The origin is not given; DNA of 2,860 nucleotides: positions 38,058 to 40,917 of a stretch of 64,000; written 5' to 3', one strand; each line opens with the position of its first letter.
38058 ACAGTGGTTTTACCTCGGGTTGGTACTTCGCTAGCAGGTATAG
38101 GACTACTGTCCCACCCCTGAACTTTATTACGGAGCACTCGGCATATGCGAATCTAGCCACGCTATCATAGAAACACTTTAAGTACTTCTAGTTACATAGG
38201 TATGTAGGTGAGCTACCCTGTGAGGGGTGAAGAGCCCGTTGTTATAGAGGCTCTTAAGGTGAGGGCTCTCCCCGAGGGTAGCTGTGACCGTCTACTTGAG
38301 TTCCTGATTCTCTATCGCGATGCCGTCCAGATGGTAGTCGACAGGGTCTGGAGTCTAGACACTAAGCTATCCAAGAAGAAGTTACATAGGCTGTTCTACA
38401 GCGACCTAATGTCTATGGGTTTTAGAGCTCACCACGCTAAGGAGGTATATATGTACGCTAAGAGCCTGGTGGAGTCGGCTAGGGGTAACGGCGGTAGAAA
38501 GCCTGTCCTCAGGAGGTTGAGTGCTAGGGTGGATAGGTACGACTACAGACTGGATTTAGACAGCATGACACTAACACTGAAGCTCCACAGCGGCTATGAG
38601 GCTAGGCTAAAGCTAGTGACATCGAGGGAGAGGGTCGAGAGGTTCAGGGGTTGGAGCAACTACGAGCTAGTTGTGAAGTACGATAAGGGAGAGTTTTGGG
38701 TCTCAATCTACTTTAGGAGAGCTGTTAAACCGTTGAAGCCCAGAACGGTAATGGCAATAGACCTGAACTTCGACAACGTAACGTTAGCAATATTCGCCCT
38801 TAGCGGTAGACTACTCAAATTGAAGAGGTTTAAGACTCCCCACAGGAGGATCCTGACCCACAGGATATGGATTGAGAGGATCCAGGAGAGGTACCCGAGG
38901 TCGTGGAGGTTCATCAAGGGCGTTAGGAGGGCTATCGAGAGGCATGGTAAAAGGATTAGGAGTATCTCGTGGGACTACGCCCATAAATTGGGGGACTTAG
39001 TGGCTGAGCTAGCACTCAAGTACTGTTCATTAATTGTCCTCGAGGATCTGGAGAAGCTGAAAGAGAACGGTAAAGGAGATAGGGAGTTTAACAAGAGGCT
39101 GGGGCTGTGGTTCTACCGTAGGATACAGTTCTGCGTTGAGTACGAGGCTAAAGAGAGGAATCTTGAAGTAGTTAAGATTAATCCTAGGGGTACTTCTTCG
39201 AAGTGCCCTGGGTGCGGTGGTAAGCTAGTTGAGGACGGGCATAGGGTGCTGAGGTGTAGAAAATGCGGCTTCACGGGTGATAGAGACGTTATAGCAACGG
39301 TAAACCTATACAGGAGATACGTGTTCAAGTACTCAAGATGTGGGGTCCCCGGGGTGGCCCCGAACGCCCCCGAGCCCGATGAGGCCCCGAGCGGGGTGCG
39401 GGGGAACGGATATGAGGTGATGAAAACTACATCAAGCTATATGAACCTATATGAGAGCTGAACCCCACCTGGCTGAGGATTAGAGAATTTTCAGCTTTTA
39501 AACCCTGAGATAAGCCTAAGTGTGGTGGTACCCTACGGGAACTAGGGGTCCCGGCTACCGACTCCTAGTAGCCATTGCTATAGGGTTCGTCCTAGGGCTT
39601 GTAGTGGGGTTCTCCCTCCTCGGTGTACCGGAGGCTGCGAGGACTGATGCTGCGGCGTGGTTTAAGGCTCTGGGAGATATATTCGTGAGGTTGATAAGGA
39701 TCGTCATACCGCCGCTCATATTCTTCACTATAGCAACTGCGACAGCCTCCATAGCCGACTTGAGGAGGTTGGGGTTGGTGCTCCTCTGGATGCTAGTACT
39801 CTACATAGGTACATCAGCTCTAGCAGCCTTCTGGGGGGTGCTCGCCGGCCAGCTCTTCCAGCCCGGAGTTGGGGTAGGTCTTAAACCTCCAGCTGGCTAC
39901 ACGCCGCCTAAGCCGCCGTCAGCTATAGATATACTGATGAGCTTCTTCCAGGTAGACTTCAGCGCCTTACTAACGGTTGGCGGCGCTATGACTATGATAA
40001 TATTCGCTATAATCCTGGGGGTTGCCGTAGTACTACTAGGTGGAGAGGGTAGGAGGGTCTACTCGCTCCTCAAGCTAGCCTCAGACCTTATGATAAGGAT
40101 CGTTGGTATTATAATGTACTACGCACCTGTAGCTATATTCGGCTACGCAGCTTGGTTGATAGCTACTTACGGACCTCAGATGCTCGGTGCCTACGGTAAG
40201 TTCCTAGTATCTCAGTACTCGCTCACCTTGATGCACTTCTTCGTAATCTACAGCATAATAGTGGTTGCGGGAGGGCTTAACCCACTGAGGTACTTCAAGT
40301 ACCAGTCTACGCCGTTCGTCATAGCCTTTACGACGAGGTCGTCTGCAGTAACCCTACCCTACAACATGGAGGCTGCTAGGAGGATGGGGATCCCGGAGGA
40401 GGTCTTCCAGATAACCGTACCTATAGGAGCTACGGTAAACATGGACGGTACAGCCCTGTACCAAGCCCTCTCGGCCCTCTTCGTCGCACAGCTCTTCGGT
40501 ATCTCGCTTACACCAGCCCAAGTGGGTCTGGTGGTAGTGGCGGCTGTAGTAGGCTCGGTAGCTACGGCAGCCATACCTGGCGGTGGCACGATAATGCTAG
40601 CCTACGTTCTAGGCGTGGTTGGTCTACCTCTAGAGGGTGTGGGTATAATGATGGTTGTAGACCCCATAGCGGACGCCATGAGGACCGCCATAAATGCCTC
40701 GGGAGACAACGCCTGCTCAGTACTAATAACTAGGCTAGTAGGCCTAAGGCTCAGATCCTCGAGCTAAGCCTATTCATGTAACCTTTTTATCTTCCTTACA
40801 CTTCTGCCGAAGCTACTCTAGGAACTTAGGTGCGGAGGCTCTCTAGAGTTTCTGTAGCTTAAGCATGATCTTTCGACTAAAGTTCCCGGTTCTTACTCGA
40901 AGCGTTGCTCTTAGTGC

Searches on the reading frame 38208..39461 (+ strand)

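Call 24: search_protein_families(library=pfam, proteins=[window:38208-39461:+])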
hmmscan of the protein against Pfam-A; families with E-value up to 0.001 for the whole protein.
window:38208-39461:+ (417 aa): 1 family
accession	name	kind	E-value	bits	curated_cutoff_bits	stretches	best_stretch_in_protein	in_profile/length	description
PF07282.18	Cas12f1-like_TNB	-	2.6e-17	63.2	26.3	1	303-367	1-60/60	Cas12f1-like, TNB domain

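Call 68: search_protein_families(library=ncbifam, proteins=[window:38208-39461:+])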
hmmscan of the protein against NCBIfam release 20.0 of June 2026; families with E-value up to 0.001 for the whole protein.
window:38208-39461:+ (417 aa): 5 families
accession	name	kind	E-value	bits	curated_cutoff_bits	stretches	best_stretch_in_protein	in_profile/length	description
NF040570.1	guided_TnpB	subfamily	3.1e-30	105.7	100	1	121-370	133-389/389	RNA-guided endonuclease TnpB family protein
NF049972.1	CRISPR_Cas12f2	exception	7.2e-19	67.9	450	1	180-367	327-515/524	type V CRISPR-associated effector Cas12f2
TIGR01766.2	TIGR01766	domain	4e-14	52.9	32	1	256-330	7-82/82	IS200/IS605 family accessory protein TnpB-related protein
NF038280.1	IS607_TnpB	exception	4e-10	39.2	350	1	156-399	175-421/431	IS607 family element RNA-guided endonuclease TnpB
NF038281.1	IS200_TnpB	exception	5.5e-09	35.6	425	1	153-369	148-357/360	IS200/IS605 family element RNA-guided endonuclease TnpB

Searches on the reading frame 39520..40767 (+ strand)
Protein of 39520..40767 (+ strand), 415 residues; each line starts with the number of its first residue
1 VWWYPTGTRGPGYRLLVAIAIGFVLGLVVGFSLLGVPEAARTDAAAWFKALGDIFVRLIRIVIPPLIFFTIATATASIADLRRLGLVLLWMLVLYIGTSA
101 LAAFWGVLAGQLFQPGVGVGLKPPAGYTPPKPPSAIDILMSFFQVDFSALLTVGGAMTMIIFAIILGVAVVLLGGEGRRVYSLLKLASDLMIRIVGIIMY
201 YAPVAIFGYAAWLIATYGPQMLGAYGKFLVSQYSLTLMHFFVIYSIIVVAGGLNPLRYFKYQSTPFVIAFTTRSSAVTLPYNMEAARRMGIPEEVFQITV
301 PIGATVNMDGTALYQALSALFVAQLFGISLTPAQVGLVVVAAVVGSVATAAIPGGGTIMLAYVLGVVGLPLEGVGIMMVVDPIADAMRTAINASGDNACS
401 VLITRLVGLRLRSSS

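Call 24: search_protein_families(library=pfam, proteins=[window:39520-40767:+])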
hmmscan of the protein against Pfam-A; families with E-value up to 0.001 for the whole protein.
window:39520-40767:+ (415 aa): 1 family
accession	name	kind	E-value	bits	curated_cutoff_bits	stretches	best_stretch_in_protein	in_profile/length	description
PF00375.23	SDF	-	9.1e-102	341.4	27.9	1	15-405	1-386/387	Sodium:dicarboxylate symporter family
